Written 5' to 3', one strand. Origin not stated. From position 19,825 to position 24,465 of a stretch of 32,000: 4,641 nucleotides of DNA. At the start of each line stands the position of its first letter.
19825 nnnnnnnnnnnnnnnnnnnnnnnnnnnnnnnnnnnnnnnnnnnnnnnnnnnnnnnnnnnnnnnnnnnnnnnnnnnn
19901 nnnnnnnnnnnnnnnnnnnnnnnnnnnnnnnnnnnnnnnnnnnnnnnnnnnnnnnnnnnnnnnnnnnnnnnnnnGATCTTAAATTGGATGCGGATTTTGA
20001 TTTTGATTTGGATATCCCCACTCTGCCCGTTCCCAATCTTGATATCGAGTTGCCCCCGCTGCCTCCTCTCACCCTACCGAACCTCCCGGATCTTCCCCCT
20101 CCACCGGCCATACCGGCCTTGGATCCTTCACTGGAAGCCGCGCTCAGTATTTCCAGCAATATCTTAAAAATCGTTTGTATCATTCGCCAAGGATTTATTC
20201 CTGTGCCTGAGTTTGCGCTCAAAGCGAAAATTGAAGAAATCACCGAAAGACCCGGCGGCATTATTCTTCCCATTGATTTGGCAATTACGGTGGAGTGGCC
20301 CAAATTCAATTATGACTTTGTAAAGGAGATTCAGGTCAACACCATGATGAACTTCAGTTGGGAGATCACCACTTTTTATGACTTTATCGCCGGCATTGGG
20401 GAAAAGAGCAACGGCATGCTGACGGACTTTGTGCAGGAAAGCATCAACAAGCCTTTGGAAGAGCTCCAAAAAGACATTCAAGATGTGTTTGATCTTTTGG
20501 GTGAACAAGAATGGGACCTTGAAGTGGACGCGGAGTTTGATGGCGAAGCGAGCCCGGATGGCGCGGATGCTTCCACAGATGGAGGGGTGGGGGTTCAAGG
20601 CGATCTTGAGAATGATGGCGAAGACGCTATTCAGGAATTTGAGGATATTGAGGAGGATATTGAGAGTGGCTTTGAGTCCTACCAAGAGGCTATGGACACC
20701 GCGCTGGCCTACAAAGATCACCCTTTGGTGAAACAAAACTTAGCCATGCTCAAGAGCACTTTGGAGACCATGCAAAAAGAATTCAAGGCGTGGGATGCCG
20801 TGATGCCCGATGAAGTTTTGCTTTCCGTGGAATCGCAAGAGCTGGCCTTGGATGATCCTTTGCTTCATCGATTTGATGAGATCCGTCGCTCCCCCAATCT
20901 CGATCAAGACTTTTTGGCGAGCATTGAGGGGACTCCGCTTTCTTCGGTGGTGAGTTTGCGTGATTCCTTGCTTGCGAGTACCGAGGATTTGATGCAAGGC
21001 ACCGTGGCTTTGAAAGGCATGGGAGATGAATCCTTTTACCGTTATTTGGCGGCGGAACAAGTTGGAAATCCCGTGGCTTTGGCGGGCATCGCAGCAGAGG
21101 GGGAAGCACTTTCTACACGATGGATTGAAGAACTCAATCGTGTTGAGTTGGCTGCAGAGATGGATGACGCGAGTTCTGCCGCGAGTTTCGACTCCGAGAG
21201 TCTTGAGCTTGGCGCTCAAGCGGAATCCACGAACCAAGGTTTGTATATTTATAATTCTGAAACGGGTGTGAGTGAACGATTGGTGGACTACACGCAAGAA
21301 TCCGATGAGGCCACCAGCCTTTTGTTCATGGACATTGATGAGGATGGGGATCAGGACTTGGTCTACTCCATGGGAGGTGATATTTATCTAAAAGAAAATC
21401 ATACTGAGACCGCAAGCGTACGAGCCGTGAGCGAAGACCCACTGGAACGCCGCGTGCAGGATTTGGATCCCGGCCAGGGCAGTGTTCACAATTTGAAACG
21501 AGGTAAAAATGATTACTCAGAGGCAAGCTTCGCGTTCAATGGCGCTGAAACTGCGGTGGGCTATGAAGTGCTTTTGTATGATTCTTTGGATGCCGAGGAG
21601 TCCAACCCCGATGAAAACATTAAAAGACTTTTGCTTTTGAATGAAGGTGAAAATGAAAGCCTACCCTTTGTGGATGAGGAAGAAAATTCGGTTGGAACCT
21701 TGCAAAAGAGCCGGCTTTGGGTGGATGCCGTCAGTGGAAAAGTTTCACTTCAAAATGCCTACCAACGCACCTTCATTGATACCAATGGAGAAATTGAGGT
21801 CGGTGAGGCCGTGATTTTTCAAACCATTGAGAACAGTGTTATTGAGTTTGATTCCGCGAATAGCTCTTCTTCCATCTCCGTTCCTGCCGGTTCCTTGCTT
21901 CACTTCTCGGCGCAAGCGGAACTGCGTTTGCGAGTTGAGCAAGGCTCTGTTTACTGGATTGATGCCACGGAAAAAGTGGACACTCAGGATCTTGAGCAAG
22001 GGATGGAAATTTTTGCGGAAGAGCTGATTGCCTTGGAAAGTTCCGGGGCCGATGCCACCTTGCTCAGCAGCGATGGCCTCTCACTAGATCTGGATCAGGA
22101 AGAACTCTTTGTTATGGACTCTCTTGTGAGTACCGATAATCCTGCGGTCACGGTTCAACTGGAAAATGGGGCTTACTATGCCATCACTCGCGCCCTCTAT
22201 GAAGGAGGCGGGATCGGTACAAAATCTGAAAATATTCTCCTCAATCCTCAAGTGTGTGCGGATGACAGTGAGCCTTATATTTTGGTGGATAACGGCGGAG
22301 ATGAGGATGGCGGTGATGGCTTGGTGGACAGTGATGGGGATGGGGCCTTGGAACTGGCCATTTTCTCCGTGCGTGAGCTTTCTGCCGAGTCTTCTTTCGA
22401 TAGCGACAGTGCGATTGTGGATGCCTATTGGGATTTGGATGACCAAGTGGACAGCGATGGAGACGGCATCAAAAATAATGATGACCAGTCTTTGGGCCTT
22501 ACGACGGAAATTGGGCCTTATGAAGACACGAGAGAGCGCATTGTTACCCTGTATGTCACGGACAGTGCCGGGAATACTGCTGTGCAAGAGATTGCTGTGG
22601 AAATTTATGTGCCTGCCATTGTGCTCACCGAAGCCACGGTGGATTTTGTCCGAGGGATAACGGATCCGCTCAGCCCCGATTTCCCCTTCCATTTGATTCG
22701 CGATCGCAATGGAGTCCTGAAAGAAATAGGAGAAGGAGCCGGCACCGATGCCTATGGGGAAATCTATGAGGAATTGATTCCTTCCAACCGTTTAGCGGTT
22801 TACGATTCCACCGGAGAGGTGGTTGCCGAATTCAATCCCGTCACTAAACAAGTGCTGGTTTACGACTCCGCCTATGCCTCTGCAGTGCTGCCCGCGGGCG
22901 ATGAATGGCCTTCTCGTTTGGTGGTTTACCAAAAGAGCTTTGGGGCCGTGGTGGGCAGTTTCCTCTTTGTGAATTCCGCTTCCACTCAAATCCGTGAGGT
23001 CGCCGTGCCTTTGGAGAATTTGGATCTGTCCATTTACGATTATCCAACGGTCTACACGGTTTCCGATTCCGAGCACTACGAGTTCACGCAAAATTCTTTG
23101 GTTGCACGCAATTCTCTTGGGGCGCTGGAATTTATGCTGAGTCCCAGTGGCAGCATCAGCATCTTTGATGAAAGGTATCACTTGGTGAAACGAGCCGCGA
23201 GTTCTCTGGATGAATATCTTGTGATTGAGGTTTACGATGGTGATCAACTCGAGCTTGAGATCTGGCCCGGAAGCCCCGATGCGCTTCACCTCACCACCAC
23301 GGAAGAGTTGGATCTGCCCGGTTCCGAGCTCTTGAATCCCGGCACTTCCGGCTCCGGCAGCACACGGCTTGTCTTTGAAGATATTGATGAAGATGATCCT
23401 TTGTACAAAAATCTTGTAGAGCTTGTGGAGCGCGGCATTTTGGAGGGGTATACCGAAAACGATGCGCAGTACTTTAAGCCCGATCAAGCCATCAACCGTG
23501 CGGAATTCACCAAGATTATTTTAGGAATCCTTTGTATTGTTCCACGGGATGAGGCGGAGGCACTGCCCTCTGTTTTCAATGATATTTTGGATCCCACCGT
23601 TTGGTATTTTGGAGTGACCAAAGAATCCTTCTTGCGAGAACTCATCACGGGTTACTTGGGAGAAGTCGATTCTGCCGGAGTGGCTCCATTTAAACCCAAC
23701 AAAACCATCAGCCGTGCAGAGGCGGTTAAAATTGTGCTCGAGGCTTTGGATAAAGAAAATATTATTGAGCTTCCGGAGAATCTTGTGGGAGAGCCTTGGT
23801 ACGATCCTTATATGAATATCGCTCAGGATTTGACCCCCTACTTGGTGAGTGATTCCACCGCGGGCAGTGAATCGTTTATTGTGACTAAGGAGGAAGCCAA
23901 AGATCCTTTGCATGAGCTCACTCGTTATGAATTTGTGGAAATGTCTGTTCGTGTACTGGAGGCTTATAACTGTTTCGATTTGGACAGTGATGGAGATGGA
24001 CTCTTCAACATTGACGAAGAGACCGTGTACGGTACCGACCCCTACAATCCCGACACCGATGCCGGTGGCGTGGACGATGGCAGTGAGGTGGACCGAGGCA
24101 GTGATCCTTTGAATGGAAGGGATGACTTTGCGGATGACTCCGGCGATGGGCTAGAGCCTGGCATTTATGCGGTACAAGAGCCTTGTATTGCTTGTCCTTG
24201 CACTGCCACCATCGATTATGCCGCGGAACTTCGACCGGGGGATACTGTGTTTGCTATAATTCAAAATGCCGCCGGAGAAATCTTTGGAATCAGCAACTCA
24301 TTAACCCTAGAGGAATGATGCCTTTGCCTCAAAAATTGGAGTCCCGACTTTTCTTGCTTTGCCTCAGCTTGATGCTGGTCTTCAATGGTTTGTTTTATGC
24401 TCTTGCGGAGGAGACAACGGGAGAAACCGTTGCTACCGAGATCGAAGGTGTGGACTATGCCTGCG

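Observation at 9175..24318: Uninterrupted 15.1-kb ORF encoding a 5047-aa mosaic surface protein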

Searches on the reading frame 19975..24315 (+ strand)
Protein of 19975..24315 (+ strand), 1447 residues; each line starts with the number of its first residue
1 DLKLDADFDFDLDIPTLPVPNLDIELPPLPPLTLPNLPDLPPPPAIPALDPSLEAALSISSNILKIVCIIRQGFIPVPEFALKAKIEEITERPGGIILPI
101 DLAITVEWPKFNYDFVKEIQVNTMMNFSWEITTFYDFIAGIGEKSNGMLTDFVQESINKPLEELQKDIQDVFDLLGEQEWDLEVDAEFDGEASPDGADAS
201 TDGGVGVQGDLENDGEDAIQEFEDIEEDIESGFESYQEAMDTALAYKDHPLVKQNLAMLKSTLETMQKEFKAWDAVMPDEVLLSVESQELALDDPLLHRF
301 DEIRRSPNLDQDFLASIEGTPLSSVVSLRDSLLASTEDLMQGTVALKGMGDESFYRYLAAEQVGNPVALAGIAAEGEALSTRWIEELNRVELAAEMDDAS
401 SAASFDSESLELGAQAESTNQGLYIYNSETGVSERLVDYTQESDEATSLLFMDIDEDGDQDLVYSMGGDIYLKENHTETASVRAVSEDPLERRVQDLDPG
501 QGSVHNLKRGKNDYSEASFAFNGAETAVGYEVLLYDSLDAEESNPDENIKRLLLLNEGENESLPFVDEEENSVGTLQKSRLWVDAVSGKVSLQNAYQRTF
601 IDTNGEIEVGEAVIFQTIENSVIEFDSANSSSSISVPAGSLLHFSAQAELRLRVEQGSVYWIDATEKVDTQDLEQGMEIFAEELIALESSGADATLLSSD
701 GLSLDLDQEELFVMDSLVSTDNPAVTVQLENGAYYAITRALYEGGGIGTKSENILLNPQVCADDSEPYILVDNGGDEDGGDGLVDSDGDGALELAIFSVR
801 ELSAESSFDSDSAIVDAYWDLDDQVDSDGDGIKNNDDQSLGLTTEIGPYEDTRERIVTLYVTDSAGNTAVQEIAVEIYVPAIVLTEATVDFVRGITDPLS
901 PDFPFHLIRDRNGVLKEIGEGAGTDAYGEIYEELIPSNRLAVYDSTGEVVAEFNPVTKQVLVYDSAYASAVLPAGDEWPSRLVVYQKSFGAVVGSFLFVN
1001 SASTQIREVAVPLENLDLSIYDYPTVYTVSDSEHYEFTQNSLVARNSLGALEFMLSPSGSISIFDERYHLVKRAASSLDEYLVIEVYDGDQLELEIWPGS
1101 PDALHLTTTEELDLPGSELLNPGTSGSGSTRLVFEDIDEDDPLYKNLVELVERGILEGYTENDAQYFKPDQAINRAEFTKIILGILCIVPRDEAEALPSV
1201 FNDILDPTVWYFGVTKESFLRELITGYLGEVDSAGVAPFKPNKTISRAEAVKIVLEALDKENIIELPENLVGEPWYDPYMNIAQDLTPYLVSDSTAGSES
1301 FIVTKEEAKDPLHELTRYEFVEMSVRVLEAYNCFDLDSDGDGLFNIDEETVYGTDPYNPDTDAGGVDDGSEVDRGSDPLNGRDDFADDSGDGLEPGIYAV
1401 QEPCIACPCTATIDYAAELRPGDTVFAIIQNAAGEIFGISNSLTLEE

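Call 4: search_protein_families(library=pfam, proteins=[window:19975-24315:+], max_evalue=0.01)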
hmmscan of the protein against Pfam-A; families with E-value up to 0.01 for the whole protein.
window:19975-24315:+ (1447 aa): 2 families
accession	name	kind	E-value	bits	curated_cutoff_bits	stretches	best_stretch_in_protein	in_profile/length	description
PF00395.25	SLH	-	1.5e-08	34.9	20.8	1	1134-1178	2-43/44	S-layer homology domain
PF10106.14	DUF2345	-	0.0074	16.6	30.7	0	628-705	40-117/151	Uncharacterized protein conserved in bacteria (DUF2345)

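Call 9: search_protein_families(library=ncbifam, proteins=[window:19975-24315:+], max_evalue=0.1)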
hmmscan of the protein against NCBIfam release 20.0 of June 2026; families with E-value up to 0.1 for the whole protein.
window:19975-24315:+ (1447 aa): 1 family
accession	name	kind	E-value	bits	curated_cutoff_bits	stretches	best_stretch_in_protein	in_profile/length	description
NF047639.1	throspo3_MtsD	equivalog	0.09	10.9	800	1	1334-1378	389-434/651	cell-cell cohesion protein MtsD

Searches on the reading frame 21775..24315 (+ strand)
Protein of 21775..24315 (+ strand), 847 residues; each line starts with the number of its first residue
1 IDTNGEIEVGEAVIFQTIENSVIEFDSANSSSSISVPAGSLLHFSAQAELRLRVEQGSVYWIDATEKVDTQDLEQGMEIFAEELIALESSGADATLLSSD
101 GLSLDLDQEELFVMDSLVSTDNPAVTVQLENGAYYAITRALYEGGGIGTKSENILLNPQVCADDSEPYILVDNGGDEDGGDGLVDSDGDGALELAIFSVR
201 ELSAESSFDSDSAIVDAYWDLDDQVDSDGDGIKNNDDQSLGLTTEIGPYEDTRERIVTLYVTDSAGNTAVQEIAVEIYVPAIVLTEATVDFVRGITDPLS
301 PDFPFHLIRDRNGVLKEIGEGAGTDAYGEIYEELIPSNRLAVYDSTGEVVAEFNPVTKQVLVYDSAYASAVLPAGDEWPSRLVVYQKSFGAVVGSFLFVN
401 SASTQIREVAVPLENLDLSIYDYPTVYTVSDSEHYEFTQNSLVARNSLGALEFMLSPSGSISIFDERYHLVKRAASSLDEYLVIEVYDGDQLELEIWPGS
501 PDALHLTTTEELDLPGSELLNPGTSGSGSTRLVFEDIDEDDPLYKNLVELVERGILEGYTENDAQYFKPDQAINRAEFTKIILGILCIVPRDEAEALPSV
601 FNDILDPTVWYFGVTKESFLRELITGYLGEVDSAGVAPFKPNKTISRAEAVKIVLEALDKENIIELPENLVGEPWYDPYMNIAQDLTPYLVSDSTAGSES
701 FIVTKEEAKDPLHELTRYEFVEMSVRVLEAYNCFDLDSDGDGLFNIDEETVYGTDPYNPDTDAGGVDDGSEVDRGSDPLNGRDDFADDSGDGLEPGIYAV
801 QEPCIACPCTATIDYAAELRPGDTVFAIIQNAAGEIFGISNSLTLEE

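Call 23: search_protein_families(library=pfam, proteins=[window:21775-24315:+], max_evalue=10)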
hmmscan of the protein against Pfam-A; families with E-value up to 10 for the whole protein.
window:21775-24315:+ (847 aa): 3 families
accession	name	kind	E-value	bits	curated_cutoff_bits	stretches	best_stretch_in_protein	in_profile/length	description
PF00395.25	SLH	-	5.2e-09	36.4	20.8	2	534-578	2-43/44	S-layer homology domain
PF10106.14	DUF2345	-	0.0041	17.4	30.7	1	28-105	40-117/151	Uncharacterized protein conserved in bacteria (DUF2345)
PF13754.12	Big_3_4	-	0.078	13.3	27.3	1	248-293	29-72/106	Domain of unknown function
